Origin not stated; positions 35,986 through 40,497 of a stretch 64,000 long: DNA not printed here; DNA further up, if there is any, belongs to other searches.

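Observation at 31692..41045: Five-gene glycosylation cluster including a YfhO(GT-C)-Wzx flippase fusion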

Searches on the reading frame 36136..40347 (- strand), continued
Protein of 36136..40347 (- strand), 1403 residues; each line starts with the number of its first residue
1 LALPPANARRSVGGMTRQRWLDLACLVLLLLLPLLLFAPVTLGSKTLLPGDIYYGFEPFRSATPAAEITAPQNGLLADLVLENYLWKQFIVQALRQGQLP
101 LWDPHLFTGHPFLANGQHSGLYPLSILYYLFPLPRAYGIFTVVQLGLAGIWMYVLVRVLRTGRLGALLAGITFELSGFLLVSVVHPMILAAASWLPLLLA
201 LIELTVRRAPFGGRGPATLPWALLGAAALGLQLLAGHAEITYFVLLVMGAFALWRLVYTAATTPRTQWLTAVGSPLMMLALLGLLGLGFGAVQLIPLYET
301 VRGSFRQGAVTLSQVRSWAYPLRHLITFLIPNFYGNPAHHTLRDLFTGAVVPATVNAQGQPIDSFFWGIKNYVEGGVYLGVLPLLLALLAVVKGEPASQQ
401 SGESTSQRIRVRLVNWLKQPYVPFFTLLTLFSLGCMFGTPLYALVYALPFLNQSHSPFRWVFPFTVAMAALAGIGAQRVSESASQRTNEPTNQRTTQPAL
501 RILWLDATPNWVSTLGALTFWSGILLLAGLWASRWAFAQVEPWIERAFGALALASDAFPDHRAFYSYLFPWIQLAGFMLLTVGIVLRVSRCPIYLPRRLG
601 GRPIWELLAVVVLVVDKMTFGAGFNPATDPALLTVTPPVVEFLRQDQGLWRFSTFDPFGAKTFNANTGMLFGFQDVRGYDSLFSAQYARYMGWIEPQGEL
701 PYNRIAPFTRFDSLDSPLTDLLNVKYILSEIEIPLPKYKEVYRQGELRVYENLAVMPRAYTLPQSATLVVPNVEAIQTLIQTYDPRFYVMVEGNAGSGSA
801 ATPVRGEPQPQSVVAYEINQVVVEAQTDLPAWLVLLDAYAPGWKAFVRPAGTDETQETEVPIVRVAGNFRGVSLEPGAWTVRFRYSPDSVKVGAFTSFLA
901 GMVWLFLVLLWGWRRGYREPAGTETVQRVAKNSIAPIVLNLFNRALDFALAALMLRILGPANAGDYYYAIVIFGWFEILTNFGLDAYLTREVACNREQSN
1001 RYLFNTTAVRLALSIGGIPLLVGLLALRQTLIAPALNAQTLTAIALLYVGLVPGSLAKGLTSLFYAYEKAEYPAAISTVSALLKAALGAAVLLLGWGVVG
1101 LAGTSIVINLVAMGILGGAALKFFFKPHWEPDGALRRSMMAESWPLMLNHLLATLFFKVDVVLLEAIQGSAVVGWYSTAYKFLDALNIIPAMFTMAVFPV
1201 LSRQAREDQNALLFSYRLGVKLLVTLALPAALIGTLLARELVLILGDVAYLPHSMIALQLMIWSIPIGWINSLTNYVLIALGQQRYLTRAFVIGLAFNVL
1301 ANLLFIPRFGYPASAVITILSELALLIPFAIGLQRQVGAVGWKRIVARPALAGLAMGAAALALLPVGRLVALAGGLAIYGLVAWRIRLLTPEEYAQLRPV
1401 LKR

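Call 19: find_related_loci(query=A2, collection=genome_contigs, flank=10000)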
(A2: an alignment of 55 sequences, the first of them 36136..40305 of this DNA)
Query A2 (1389 aa) in genome_contigs; peptide patterns used: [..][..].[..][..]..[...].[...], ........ (x = any residue, [..] = any of these).
599 stretches matched a pattern (row limit reached: there are more); 394 encode a relative of the query (tblastn E <= 1e-3); the best 80 are kept; 80 distinct loci.
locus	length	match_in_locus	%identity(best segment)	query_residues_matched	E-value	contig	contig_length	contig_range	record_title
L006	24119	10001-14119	67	26-1389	0e+0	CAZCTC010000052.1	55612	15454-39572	MAG TPA_asm: uncultured Anaerolineales bacterium isolate binchicken_co20_433 genome assembly, contig: NODE_1403_length_5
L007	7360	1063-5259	64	23-1389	0e+0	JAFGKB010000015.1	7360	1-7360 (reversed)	MAG: Anaerolineae bacterium isolate Zod_Metabat.308 k87_141327, whole genome shotgun sequence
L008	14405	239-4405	65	24-1389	0e+0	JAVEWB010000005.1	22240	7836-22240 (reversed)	MAG: Anaerolineae bacterium isolate BF4_135 NODE_7000_length_22240_cov_5.186361_Biofilm4, whole genome shotgun sequence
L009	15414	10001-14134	64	24-1389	0e+0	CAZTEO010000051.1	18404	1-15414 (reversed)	MAG TPA_asm: uncultured Anaerolineales bacterium isolate binchicken_co15_108 genome assembly, contig: NODE_1692_length_1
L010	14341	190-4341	64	3-1379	0e+0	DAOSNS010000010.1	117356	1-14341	MAG TPA_asm: Anaerolineae bacterium isolate AMR_MDS_2365 NODE_144_length_117356_cov_90.828450, whole genome shotgun sequ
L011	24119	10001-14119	64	26-1389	0e+0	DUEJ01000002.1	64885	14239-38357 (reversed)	MAG TPA_asm: Thermoflexia bacterium isolate G713 Contig2, whole genome shotgun sequence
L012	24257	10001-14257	62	23-1389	0e+0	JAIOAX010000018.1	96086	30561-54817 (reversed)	MAG: Chloroflexota bacterium isolate S1bins75 c_000000000018, whole genome shotgun sequence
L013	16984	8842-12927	66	23-1389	0e+0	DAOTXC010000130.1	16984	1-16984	MAG TPA_asm: Anaerolineae bacterium isolate H19_217 k113_512097, whole genome shotgun sequence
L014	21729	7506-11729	62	6-1389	0e+0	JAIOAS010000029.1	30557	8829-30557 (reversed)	MAG: Chloroflexota bacterium isolate S1bins155 c_000000000029, whole genome shotgun sequence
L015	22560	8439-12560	63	22-1389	0e+0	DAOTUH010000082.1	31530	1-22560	MAG TPA_asm: Anaerolineae bacterium isolate F17_49 k129_2012196, whole genome shotgun sequence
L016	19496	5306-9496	63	6-1389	0e+0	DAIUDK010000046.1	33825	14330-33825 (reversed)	MAG TPA_asm: Chloroflexota bacterium isolate CTOTU19884 NODE_1235_length_33825_cov_20.946521, whole genome shotgun seque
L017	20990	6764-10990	61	3-1389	0e+0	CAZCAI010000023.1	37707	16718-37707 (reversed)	MAG TPA_asm: uncultured Anaerolineales bacterium isolate SRP332253_co1_146 genome assembly, contig: NODE_1402_length_377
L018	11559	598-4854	60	23-1389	0e+0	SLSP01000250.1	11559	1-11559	MAG: Thermoflexales bacterium isolate CSSed165cm_611 CSSed16-5cm-19996, whole genome shotgun sequence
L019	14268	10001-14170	62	22-1389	0e+0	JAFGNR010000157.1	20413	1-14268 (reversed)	MAG: Anaerolineae bacterium isolate Zod_Metabat.557 k87_1146258, whole genome shotgun sequence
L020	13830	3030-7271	60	1-1389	0e+0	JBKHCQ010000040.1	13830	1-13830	MAG: Anaerolineales bacterium isolate D1M03_10 NODE_2519_length_13830_cov_11.896044, whole genome shotgun sequence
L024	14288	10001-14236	60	3-1389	0e+0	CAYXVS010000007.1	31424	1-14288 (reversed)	MAG TPA_asm: uncultured Anaerolineales bacterium isolate binchicken_co8_377 genome assembly, contig: NODE_1826_length_31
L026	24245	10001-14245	59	3-1389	0e+0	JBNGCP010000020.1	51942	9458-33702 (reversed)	MAG: Anaerolineae bacterium isolate E05-002 bin45.fa-20, whole genome shotgun sequence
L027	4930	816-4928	62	29-1389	0e+0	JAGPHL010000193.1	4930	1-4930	MAG: Anaerolineae bacterium isolate Gw_SlDig_bin_283 Gw_SlDig_39373_length_4930_cov_76.087445, whole genome shotgun sequ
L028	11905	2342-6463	60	26-1389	0e+0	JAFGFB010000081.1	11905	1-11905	MAG: Anaerolineae bacterium isolate Zod_Metabat.1288 k87_3389442, whole genome shotgun sequence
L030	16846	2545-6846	58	3-1389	0e+0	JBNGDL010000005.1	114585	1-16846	MAG: Anaerolineae bacterium isolate E05-028 bin48.fa-5, whole genome shotgun sequence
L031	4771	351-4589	57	23-1389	0e+0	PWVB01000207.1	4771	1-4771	MAG: Anaerolineae bacterium isolate CSSed11_269R1 CS-Sed11-C41511, whole genome shotgun sequence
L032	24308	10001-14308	56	1-1389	0e+0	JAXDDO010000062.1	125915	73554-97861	MAG: Anaerolineae bacterium isolate POMEDNA-B73 Raw2_k127_1401114, whole genome shotgun sequence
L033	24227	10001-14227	63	23-1389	0e+0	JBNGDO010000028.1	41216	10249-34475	MAG: Anaerolineae bacterium isolate E05-031 bin70.fa-28, whole genome shotgun sequence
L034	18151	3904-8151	59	3-1389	0e+0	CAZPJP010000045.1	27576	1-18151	MAG TPA_asm: uncultured Anaerolineales bacterium isolate SRP319275_co2_257 genome assembly, contig: NODE_1141_length_275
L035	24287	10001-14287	56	3-1389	0e+0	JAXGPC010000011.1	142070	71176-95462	MAG: Anaerolineae bacterium isolate AnMBR.bin294 bin294_11, whole genome shotgun sequence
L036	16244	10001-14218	56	3-1389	0e+0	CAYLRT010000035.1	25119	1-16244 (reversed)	MAG TPA_asm: uncultured Anaerolineales bacterium isolate binchicken_co19_453 genome assembly, contig: NODE_2899_length_2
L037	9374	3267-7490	56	3-1389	0e+0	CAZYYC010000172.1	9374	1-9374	MAG TPA_asm: uncultured Anaerolineales bacterium isolate SRP241326_co1_43 genome assembly, contig: NODE_9510_length_9374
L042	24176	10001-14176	53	1-1383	0e+0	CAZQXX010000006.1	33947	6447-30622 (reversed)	MAG TPA_asm: uncultured Anaerolineales bacterium isolate SRP319275_co2_291 genome assembly, contig: NODE_741_length_3394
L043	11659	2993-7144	55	26-1387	0e+0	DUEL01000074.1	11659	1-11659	MAG TPA_asm: Thermoflexia bacterium isolate J88 Contig74, whole genome shotgun sequence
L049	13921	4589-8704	60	28-1389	0e+0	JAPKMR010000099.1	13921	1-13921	MAG: Anaerolineae bacterium isolate MO53 NODE_99_length_13921_cov_2.601156:GC=0.552, whole genome shotgun sequence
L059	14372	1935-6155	52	1-1381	0e+0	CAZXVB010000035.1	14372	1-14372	MAG TPA_asm: uncultured Anaerolineales bacterium isolate binchicken_co256_477 genome assembly, contig: NODE_10053_length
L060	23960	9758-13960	52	1-1387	0e+0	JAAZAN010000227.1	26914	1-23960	MAG: Chloroflexota bacterium isolate AS06rmzACSIP_429 403832_AS06, whole genome shotgun sequence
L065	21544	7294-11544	58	26-1389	0e+0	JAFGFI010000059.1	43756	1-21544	MAG: Anaerolineae bacterium isolate Zod_Metabat.1307 k87_2038287, whole genome shotgun sequence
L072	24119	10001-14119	48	19-1389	0e+0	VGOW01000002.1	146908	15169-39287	MAG: Chloroflexi bacterium isolate M_DeepCast_65m_m1_226 M_DeepCast_65m_m1_226_Ga0194120_10000078, whole genome shotgun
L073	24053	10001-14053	49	1-1387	0e+0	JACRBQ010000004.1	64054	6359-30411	MAG: Chloroflexi bacterium isolate NC_groundwater_1624_Pr3_B-0.1um_63_24 SR-2_scaffold_141_78923, whole genome shotgun s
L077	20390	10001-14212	53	1-1386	0e+0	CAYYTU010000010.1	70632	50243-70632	MAG TPA_asm: uncultured Anaerolineales bacterium isolate binchicken_co17_286 genome assembly, contig: NODE_1214_length_7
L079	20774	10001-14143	64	3-1389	0e+0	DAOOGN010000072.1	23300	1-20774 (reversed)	MAG TPA_asm: Anaerolineae bacterium isolate AMR_MDS_4430 NODE_2549_length_23300_cov_34.321015, whole genome shotgun sequ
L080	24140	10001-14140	65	23-1389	0e+0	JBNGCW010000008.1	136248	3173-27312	MAG: Anaerolineae bacterium isolate E05-010 bin29.fa-8, whole genome shotgun sequence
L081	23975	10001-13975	48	3-1335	0e+0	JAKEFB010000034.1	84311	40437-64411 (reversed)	MAG: Chloroflexota bacterium isolate PMV_2.24 PMV_2.24.k101_291211, whole genome shotgun sequence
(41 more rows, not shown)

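Call 24: search_solved_structures(query=A2, max_evalue=1)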
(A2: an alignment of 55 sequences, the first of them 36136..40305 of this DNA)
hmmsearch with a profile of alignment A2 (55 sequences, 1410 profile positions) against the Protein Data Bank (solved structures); distinct sequences matched with E-value up to 1: 0.

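Call 31: search_protein_families(library=pfam, proteins=[L060:14132-15469:+, L073:15494-16831:+, L042:14317-14874:+, L043:7388-9607:+, L072:14198-16018:+, L081:14174-16195:+, L077:14500-17190:+, L059:7273-9345:+], max_evalue=0.001)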
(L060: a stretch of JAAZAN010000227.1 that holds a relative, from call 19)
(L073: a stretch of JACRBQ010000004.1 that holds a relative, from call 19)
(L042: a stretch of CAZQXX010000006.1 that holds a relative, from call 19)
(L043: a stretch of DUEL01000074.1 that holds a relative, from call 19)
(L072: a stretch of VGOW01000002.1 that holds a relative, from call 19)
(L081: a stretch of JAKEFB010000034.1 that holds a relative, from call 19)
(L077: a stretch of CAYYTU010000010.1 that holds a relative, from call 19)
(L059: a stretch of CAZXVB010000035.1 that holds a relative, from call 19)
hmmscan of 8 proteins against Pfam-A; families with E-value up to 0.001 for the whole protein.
L060:14132-15469:+ (445 aa): 2 families
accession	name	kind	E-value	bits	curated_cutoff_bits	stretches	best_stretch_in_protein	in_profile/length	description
PF00152.25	tRNA-synt_2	-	5.3e-75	252.8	25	1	116-439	3-307/308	tRNA synthetases class II (D, K and N)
PF01336.31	tRNA_anti-codon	-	6e-14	52.2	27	1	18-99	1-74/75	OB-fold nucleic acid binding domain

L073:15494-16831:+ (445 aa): 2 families
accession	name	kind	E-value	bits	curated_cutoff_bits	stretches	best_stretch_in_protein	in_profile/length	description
PF00152.25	tRNA-synt_2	-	1.2e-73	248.4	25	1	116-439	3-307/308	tRNA synthetases class II (D, K and N)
PF01336.31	tRNA_anti-codon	-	4.9e-16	58.9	27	1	18-99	1-74/75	OB-fold nucleic acid binding domain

L042:14317-14874:+ (185 aa): 4 families
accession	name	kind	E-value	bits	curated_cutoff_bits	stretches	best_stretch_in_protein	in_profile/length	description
PF22785.1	Tc-R-P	-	7.4e-17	62.3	27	1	59-147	14-105/106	Polymorphic toxin system, DSP-PTPase phosphatase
PF00782.25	DSPc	-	3.4e-16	59.7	33.5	1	63-177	13-130/133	Dual specificity phosphatase, catalytic domain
PF22784.1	PTP-SAK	-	3.9e-15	56.6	27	1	60-154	23-120/153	Swiss Army Knife protein, DSP-PTPase phosphatase domain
PF22741.1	PTP-NADK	-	8.7e-12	45.2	27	1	51-147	31-135/163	DSP-PTPase phosphatase fused to NAD+ Kinase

L043:7388-9607:+ (739 aa): 2 families
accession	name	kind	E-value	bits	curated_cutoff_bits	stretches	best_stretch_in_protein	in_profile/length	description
PF14885.12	GHL15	-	1.8e-10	41.7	27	1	274-500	71-257/271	Hypothetical glycosyl hydrolase family 15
PF02018.23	CBM_4_9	-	5.3e-09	37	25.9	1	515-628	7-114/136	Carbohydrate binding domain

L072:14198-16018:+ (606 aa): 3 families
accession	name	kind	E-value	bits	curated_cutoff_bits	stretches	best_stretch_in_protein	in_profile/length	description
PF13749.12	HATPase_c_4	-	2.1e-23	82.6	26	1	318-404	3-89/89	Putative ATP-dependent DNA helicase recG C-terminal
PF00076.28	RRM_1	-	5e-18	65.2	20.7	1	527-596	1-69/70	RNA recognition motif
PF04326.19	SLFN_AlbA_2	-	5.3e-13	50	25.3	1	19-142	1-113/118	Schlafen, AlbA_2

L081:14174-16195:+ (673 aa): 1 family
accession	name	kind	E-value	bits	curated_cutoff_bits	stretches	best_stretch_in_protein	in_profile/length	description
PF13231.12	PMT_2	-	1.2e-07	32.5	26.1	1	65-151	6-92/160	Dolichyl-phosphate-mannose-protein mannosyltransferase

L077:14500-17190:+ (896 aa): 3 families
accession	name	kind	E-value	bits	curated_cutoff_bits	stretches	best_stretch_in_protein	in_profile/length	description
PF00496.27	SBP_bac_5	-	4.7e-97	325.8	32.4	1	407-805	1-363/368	Bacterial extracellular solute-binding proteins, family 5 Middle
PF02608.20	Bmp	-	1.7e-54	185.3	24.1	1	45-345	2-295/301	ABC transporter substrate-binding protein PnrA-like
PF13407.12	Peripla_BP_4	-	5.8e-06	26.5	35.1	1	59-262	11-217/258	Periplasmic binding protein domain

L059:7273-9345:+ (690 aa): 1 family
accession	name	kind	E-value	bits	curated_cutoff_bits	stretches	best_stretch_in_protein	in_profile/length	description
PF13231.12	PMT_2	-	0.00014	22.6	26.1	1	73-222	4-157/160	Dolichyl-phosphate-mannose-protein mannosyltransferase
